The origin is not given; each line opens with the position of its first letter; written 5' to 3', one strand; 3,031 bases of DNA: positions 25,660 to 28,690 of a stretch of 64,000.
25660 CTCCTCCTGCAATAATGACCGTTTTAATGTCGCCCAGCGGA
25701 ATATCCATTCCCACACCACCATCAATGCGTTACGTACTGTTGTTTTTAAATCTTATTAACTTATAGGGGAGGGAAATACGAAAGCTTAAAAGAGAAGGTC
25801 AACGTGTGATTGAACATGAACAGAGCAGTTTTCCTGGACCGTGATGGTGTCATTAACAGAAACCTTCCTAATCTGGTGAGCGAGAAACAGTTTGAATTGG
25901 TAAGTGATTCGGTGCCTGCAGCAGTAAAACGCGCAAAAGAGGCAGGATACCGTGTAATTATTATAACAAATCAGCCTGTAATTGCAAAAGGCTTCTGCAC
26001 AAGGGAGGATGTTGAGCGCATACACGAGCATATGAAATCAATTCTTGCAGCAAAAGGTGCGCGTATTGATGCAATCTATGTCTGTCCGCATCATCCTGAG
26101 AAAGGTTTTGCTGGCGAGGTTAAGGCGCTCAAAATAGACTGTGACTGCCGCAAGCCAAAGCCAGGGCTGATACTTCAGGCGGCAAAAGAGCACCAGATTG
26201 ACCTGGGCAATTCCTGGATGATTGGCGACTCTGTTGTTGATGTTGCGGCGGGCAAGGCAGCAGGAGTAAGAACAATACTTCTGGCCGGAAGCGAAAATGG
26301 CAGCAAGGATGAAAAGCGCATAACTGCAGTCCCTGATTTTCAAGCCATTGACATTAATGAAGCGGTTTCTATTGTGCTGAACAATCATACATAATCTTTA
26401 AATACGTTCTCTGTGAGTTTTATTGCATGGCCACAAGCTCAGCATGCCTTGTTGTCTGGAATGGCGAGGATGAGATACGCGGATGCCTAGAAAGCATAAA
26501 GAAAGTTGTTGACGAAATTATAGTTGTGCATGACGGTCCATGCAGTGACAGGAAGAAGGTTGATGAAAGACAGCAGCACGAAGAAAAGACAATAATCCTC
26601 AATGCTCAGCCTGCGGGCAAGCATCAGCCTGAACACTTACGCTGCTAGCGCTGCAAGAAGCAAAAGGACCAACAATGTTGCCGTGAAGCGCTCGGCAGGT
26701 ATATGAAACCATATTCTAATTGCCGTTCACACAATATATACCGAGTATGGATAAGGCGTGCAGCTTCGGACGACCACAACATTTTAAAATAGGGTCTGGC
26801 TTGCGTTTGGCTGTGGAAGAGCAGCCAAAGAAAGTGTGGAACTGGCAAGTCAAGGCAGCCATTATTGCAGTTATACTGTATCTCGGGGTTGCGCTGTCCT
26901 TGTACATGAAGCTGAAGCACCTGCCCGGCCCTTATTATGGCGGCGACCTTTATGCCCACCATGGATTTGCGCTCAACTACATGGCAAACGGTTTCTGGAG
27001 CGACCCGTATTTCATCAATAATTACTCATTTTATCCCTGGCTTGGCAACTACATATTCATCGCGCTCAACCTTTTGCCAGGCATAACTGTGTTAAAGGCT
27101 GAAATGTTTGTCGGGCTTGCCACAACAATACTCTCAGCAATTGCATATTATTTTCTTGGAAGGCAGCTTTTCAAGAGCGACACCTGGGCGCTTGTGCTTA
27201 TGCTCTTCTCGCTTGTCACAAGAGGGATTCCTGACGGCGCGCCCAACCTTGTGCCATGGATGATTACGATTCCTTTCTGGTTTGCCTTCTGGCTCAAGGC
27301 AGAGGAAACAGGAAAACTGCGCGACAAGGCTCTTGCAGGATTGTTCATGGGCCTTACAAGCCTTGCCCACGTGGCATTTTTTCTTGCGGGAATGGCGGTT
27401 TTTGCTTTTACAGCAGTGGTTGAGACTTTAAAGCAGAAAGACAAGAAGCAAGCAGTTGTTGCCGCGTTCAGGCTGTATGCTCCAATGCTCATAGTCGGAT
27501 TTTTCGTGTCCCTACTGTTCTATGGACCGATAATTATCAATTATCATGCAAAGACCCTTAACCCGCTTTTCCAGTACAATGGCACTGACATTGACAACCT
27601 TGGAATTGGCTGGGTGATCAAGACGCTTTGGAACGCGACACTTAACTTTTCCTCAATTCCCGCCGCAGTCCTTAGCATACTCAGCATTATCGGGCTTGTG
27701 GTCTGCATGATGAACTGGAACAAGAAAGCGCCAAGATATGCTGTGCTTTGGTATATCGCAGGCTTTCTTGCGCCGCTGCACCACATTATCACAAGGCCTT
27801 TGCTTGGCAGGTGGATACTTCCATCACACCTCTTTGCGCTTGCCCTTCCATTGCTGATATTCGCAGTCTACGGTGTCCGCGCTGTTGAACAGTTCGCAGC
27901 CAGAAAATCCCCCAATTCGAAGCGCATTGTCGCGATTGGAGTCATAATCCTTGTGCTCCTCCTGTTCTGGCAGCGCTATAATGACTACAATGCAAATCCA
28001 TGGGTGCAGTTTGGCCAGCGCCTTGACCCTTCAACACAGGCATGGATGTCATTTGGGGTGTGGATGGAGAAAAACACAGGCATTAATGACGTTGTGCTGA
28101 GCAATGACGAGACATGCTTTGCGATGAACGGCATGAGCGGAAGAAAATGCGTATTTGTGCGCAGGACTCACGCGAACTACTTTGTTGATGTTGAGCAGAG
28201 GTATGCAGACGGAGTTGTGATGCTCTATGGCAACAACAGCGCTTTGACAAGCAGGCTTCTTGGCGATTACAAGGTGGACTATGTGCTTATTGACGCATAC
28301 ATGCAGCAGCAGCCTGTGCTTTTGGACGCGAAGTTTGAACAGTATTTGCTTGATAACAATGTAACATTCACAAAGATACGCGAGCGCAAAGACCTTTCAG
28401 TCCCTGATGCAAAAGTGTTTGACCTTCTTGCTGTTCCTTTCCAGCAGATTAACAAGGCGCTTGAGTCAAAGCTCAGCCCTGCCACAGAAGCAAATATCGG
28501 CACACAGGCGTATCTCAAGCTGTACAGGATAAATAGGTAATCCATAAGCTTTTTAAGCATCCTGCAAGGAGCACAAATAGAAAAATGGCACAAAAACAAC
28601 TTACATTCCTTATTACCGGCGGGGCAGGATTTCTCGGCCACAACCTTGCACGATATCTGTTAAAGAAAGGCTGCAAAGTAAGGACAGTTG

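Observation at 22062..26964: Heptose/methyl-sugar cassette bracketed by a 197-bp direct repeat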

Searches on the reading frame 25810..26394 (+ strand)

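Call 6: search_protein_families(library=pfam, proteins=[window:25810-26394:+], max_evalue=0.01)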
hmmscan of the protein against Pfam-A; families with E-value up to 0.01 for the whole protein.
window:25810-26394:+ (194 aa): 6 families
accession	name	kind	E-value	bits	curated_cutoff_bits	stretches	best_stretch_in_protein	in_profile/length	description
PF13242.12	Hydrolase_like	-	4.6e-16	58.9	22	1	113-185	2-75/75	HAD-hyrolase-like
PF00702.32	Hydrolase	-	1e-11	46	26.4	1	29-152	97-191/191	haloacid dehalogenase-like hydrolase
PF08645.17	PNK3P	-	1.1e-09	38.7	22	1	24-144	23-129/161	Polynucleotide kinase 3 phosphatase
PF13419.12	HAD_2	-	7.3e-09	36.4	23.8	1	110-157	130-177/178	Haloacid dehalogenase-like hydrolase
PF12710.13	HAD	-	6.5e-06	27.1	27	1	30-147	85-187/189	haloacid dehalogenase-like hydrolase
PF07364.17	DUF1485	-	0.0045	16.8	22.8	1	27-94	38-104/290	Metallopeptidase family M81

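Call 43: search_protein_families(library=ncbifam, proteins=[window:25810-26394:+], max_evalue=0.001)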
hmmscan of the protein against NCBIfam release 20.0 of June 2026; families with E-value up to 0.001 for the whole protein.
window:25810-26394:+ (194 aa): 25 families
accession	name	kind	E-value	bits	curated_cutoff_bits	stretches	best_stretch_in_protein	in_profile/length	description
NF006506.0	PRK08942.1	equivalog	8.3e-47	159.1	178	1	3-172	2-160/182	D-glycero-beta-D-manno-heptose 1,7-bisphosphate 7-phosphatase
TIGR00213.1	GmhB_yaeD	subfamily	2.6e-42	144.5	149.6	1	4-168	1-159/176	D-glycero-beta-D-manno-heptose 1,7-bisphosphate 7-phosphatase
TIGR01656.1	Histidinol-ppas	subfamily_domain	8.5e-42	142.6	84.15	1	6-157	2-144/149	histidinol-phosphate phosphatase domain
TIGR01662.1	HAD-SF-IIIA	subfamily_domain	4.7e-34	117.5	44.6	1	5-158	1-138/141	HAD-IIIA family hydrolase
NF050049.1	HBPPhtaseGmhB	domain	1.6e-30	106.1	250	1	4-168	3-153/171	D-glycero-alpha-D-manno-heptose-1,7-bisphosphate 7-phosphatase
NF005264.0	PRK06769.1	equivalog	5.5e-28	97.9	217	1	1-192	1-174/175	HAD-IIIA family hydrolase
NF003937.0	PRK05446.1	equivalog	5.5e-20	71.7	443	1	3-162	2-152/355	bifunctional histidinol-phosphatase/imidazoleglycerol-phosphate dehydratase HisB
TIGR01261.1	hisB_Nterm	equivalog_domain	8.9e-20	70.8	140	1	5-158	2-146/161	histidinol-phosphatase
NF009695.0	PRK13222.1-2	equivalog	2.8e-10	40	225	1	114-189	149-222/226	phosphoglycolate phosphatase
TIGR01449.2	PGP_bact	equivalog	2.5e-09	37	180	1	113-167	139-195/213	phosphoglycolate phosphatase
NF009804.0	PRK13288.1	equivalog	4.5e-08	32.8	218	1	112-191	135-212/215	pyrophosphatase PpaX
TIGR02253.1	CTE7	subfamily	3.8e-07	30.1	169.75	1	111-184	146-219/221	TIGR02253 family HAD-type hydrolase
TIGR01664.1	DNA-3'-Pase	equivalog_domain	4.7e-07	29.9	107.65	1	12-143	21-138/167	DNA 3'-phosphatase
TIGR01422.2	phosphonatase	equivalog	5.8e-06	25.8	220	1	91-164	131-207/251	phosphonoacetaldehyde hydrolase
TIGR01454.1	AHBA_synth_RP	hypoth_equivalog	1.4e-05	24.8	246.65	1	114-177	130-191/205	AHBA synthesis associated protein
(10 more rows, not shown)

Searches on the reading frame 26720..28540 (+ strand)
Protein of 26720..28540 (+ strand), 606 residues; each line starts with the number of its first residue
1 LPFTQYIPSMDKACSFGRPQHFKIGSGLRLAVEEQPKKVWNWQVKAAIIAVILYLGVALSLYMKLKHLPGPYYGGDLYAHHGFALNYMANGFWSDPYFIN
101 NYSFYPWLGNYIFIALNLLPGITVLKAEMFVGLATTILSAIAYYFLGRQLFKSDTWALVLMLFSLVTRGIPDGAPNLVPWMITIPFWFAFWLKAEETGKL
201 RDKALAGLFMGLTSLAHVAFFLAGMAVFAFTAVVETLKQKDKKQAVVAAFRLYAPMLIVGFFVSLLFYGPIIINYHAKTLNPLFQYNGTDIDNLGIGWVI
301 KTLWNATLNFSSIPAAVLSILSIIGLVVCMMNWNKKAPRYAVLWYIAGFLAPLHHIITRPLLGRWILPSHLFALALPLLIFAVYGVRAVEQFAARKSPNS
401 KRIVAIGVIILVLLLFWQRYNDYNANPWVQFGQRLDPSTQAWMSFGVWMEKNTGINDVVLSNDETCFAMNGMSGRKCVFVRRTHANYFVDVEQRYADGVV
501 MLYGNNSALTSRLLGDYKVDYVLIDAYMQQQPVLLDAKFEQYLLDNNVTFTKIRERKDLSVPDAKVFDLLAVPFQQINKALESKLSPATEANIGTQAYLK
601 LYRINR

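Call 6: search_protein_families(library=pfam, proteins=[window:26720-28540:+], max_evalue=0.01)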
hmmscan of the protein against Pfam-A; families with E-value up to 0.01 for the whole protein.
window:26720-28540:+ (606 aa): 1 family
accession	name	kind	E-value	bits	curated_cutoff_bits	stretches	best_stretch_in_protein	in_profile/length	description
PF22954.2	DUF7027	-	0.00058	20.2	27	1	211-282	2-71/100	Domain of unknown function (DUF7027)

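Call 9: find_related_loci(query=window:26747-28540:+, collection=genome_contigs, flank=10000)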
Query window:26747-28540:+ (597 aa) in genome_contigs; peptide patterns used: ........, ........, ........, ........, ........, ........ (x = any residue, [..] = any of these).
40 stretches matched a pattern; 5 encode a relative of the query (tblastn E <= 1e-3); 5 distinct loci.
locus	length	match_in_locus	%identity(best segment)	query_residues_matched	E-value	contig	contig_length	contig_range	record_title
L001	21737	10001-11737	74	21-597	0e+0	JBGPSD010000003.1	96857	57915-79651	MAG: Candidatus Nanoarchaeia archaeon isolate OBJ1_062018_130_26 k141_1440401_length_96857_cov_11.0000, whole genome sho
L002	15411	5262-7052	64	2-597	0e+0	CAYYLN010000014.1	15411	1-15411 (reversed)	MAG TPA_asm: uncultured Methanosarcinales archaeon isolate binchicken_co38_1403 genome assembly, contig: NODE_8121_lengt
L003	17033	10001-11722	54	22-595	0e+0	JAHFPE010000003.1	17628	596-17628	MAG: Candidatus Woesearchaeota archaeon isolate nzgw52 NODE_3790_length_17629_cov_2.873429, whole genome shotgun sequenc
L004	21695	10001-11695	46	29-596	9e-171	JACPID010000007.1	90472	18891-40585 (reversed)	MAG: Candidatus Woesearchaeota archaeon isolate NC_groundwater_431_Ag_B-0.1um_31_17 GD18-4_B1_scaffold_156935, whole gen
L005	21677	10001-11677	65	34-594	0e+0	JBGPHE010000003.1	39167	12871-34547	MAG: Candidatus Nanoarchaeia archaeon isolate OBJ_0618_7090110_366 k141_6815635_length_39167_cov_37.7650, whole genome s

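Call 23: find_encoding_contigs(protein=window:26747-28540:+, flank=10000, max_places=10)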
Protein window:26747-28540:+ (597 aa): no gene with exactly this product is on record in the collection.

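Call 25: search_protein_families(library=pfam, proteins=[window:26747-28540:+], max_evalue=0.01)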
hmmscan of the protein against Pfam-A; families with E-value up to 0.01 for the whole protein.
window:26747-28540:+ (597 aa): 1 family
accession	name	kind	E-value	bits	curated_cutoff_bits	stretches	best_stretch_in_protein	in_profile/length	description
PF22954.2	DUF7027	-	0.00057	20.2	27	1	202-273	2-71/100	Domain of unknown function (DUF7027)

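Call 26: search_protein_families(library=pfam, proteins=[L001:2-1405:+, L001:1402-3039:+, L001:3024-3707:-, L001:3820-4833:+, L001:4925-6010:+, L001:6056-6580:+, L001:6573-7358:-, L001:7458-8405:+, L001:8406-9911:-, L001:9944-11740:+], max_evalue=0.01)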
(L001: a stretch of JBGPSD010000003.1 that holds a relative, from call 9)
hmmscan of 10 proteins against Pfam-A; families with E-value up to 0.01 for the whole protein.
L001:2-1405:+ (467 aa): 2 families
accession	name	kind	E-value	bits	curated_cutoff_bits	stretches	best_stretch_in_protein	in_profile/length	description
PF13231.12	PMT_2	-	1.6e-07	32.1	26.1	1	21-172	9-160/160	Dolichyl-phosphate-mannose-protein mannosyltransferase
PF03901.23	Glyco_transf_22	-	0.0015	18.3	23.8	1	24-171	69-218/414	Alg9-like mannosyltransferase family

L001:1402-3039:+ (545 aa): 0 families

L001:3024-3707:- (227 aa): 10 families
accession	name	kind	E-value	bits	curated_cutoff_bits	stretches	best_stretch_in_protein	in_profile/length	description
PF13489.12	Methyltransf_23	-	1.2e-22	80.8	27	1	22-174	15-161/164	Methyltransferase domain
PF08241.18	Methyltransf_11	-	3e-19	69.9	21.2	1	35-122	2-94/95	Methyltransferase domain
PF13649.12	Methyltransf_25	-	1.8e-16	61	27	1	33-119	1-97/97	Methyltransferase domain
PF13847.12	Methyltransf_31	-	7.2e-16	58.6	27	1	28-127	2-113/145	Methyltransferase domain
PF08242.18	Methyltransf_12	-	9.7e-14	52.3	30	1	35-121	2-98/98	Methyltransferase domain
PF07021.18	MetW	-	2.6e-12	47.2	21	1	21-166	5-154/193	Methionine biosynthesis protein MetW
PF05401.17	NodS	-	2.7e-05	24.5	24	1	30-103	44-121/201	Nodulation protein S (NodS)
PF08003.17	Methyltransf_9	-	0.0025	17.3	23.8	1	30-122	116-216/315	Protein of unknown function (DUF1698)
PF13679.12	Methyltransf_32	-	0.0029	18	27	1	28-71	24-73/143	Methyltransferase domain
PF02353.26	CMAS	-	0.0049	16.7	27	1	26-123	59-164/273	Mycolic acid cyclopropane synthetase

L001:3820-4833:+ (337 aa): 9 families
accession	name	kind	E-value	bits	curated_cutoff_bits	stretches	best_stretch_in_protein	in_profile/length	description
PF01370.27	Epimerase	-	5.6e-51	173.7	20.9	1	5-239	1-240/240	NAD dependent epimerase/dehydratase family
PF16363.11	GDP_Man_Dehyd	-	1.3e-43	150.2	27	1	6-303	1-332/332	GDP-mannose 4,6 dehydratase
PF01073.25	3Beta_HSD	-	3.1e-16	59.7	22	1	6-216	1-219/280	3-beta hydroxysteroid dehydrogenase/isomerase family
PF04321.23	RmlD_sub_bind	-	3.5e-15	56.3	27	1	5-178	3-157/287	RmlD substrate binding domain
PF13460.12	NAD_binding_10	-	1.3e-10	41.9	27.2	1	9-171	1-145/184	NAD(P)H-binding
PF02719.21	Polysacc_synt_2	-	2.9e-09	36.9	20.2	1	5-262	1-252/293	Polysaccharide biosynthesis protein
PF07993.18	NAD_binding_4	-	1.6e-06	27.9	20.1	1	7-29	1-23/258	Male sterility protein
PF00106.31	adh_short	-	0.00011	22.2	26.6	1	3-70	1-74/195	short chain dehydrogenase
PF05368.20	NmrA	-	0.00043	20.4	27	1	3-32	3-32/298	NmrA-like family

L001:4925-6010:+ (361 aa): 2 families
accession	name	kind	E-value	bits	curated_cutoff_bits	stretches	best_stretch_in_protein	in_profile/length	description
PF01075.23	Glyco_transf_9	-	5.2e-37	127.9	22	1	114-337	5-231/247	Glycosyltransferase family 9 (heptosyltransferase)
PF04230.19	PS_pyruv_trans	-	0.00026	21.4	25.3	0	213-295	172-257/280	Polysaccharide pyruvyl transferase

L001:6056-6580:+ (174 aa): 6 families
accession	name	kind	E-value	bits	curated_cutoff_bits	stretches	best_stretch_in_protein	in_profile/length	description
PF08241.18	Methyltransf_11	-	4.9e-11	43.6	21.2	1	39-78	54-93/95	Methyltransferase domain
PF13489.12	Methyltransf_23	-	1.6e-07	31.7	27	1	5-85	27-121/164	Methyltransferase domain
PF13649.12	Methyltransf_25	-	6.4e-06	27.2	27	1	38-76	57-97/97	Methyltransferase domain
PF08242.18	Methyltransf_12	-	8.9e-06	26.8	30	1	41-78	64-98/98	Methyltransferase domain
PF01209.24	Ubie_methyltran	-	0.00015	21.6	20.1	1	35-81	106-152/233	ubiE/COQ5 methyltransferase family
PF13847.12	Methyltransf_31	-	0.00025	21.2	27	1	38-78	67-107/145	Methyltransferase domain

L001:6573-7358:- (261 aa): 1 family
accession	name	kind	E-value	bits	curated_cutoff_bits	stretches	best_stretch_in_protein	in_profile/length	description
PF00535.33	Glycos_transf_2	-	2.4e-12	47.6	23.3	1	5-121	1-125/168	Glycosyl transferase family 2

L001:7458-8405:+ (315 aa): 12 families
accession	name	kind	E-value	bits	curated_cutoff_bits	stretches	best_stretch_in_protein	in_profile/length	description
PF13489.12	Methyltransf_23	-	9.4e-26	90.9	27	1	108-250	19-161/164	Methyltransferase domain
PF08241.18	Methyltransf_11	-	1.6e-19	70.7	21.2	1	116-205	1-95/95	Methyltransferase domain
PF07021.18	MetW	-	5e-16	59.3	21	1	109-209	11-111/193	Methionine biosynthesis protein MetW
PF13649.12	Methyltransf_25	-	2.8e-14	54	27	1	115-201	1-97/97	Methyltransferase domain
PF13847.12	Methyltransf_31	-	4.7e-14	52.7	27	1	112-210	4-114/145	Methyltransferase domain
PF08242.18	Methyltransf_12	-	7.4e-13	49.5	30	1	116-203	1-98/98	Methyltransferase domain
PF08003.17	Methyltransf_9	-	5.2e-08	32.7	23.8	1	112-205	116-217/315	Protein of unknown function (DUF1698)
PF05219.18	DREV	-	8.8e-05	22.2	26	1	114-207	97-188/265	DREV methyltransferase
PF02353.26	CMAS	-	0.00031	20.6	27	1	101-206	52-165/273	Mycolic acid cyclopropane synthetase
PF03141.22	Methyltransf_29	-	0.0024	17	23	1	115-210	121-222/506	Putative S-adenosyl-L-methionine-dependent methyltransferase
PF03291.22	mRNA_G-N7_MeTrfase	-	0.0035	16.9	26.6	0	114-137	64-87/315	mRNA (guanine-N(7))-methyltransferase domain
PF01209.24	Ubie_methyltran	-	0.0065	16.3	20.1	0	112-205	48-151/233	ubiE/COQ5 methyltransferase family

L001:8406-9911:- (501 aa): 4 families
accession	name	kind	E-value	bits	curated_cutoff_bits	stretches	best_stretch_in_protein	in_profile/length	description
PF01943.22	Polysacc_synt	-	3.6e-23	82.8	28.2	1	12-292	3-274/274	Polysaccharide biosynthesis protein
PF13440.11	Polysacc_synt_3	-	1.2e-18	67.9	23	1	34-342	1-292/293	Polysaccharide biosynthesis protein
PF01554.23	MatE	-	3.6e-11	43.4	24.9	1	232-391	1-161/161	MatE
PF03023.19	MurJ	-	0.00054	19.1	27.4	1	72-460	37-441/451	Lipid II flippase MurJ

L001:9944-11740:+ (598 aa): 0 families

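Call 27: find_related_loci(query=window:26747-28540:+, collection=metagenome_contigs, flank=10000)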
Query window:26747-28540:+ (597 aa) in metagenome_contigs; peptide patterns used: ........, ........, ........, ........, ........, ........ (x = any residue, [..] = any of these).
55 stretches matched a pattern; 4 encode a relative of the query (tblastn E <= 1e-3); 4 distinct loci.
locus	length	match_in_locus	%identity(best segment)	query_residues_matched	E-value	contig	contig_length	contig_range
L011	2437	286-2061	93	6-597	0e+0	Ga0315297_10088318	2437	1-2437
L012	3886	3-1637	72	54-597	0e+0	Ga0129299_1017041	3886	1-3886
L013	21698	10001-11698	66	31-597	0e+0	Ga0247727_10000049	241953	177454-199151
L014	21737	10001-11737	60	23-596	0e+0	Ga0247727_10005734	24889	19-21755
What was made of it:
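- Tried and rejected: Search for a parental or deleted form: the metagenome and genome scans with memb gave only 9 relatives, none with the cassette in this position (calls 9, 27).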

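Call 43: search_protein_families(library=ncbifam, proteins=[window:26747-28540:+], max_evalue=0.001)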
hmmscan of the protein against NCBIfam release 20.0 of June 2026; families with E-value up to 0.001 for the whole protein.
window:26747-28540:+ (597 aa): 0 families

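Call 51: search_solved_structures(query=A8, max_evalue=1)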
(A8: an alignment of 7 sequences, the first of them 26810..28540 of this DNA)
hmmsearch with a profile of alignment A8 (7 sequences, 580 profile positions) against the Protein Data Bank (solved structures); distinct sequences matched with E-value up to 1: 0.
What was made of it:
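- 26813..28540 (+): memb: conserved 576-aa multi-pass membrane protein with a C-terminal soluble domain. Right border of the variable slot; function unknown. No Pfam, NCBIfam or PDB match (calls 25, 43, 51).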

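Call 61: predict_structure(protein=window:26810-28540:+)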
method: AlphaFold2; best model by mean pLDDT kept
length: 576 residues; sequences in the alignment: 1
mean_pLDDT: 42.4   pTM: 0.24
mean pLDDT of the five models: 42.4, 42.1, 38.2, 38.2, 37.7
residues with pLDDT >= 90: 0; 70-90: 4; 50-70: 149; < 50: 423
segments of 3 or more residues with pLDDT < 50: 1-10, 30-81, 97-99, 138-158, 160-166, 168-191, 237-294, 297-310, 312-316, 318-338, 340-343, 388-576
pLDDT, mean of each block of 10 residues (from residue 1): 38 54 54 43 35 37 34 41 50 53 61 65 67 54 35 44 46 37 41 50 52 60 59 49 41 35 38 37 43 49 45 49 41 42 52 54 57 65 55 37 33 36 30 27 27 27 27 34 36 32 35 37 28 28 30 32 26 28
secondary structure, 60 per line:
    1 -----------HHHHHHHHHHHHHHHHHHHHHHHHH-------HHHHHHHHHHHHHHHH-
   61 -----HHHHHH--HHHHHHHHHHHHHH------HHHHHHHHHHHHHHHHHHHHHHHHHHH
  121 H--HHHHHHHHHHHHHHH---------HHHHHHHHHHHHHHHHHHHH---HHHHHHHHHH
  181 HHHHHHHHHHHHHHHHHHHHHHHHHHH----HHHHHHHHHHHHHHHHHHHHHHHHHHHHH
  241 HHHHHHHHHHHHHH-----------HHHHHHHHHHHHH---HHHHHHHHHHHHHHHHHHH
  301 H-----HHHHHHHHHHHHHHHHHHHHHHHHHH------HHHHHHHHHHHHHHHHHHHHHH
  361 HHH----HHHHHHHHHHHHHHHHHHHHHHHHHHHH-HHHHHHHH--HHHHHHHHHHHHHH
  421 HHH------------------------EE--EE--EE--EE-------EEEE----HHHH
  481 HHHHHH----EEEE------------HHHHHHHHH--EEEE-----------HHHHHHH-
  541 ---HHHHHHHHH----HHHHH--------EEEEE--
elements in order: H12-36 H44-59 H66-71 H74-87 H94-121 H124-138 H148-167 H171-207 H212-254 H266-278 H282-301 H307-332 H339-363 H368-395 H397-404 H407-423 E469-472 H477-486 E491-494 H507-515 E518-521 H533-539 H544-552 H557-561 E570-574
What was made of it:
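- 26813..28540 (+): AF2 single-sequence model unusable (pLDDT 42, call 61).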
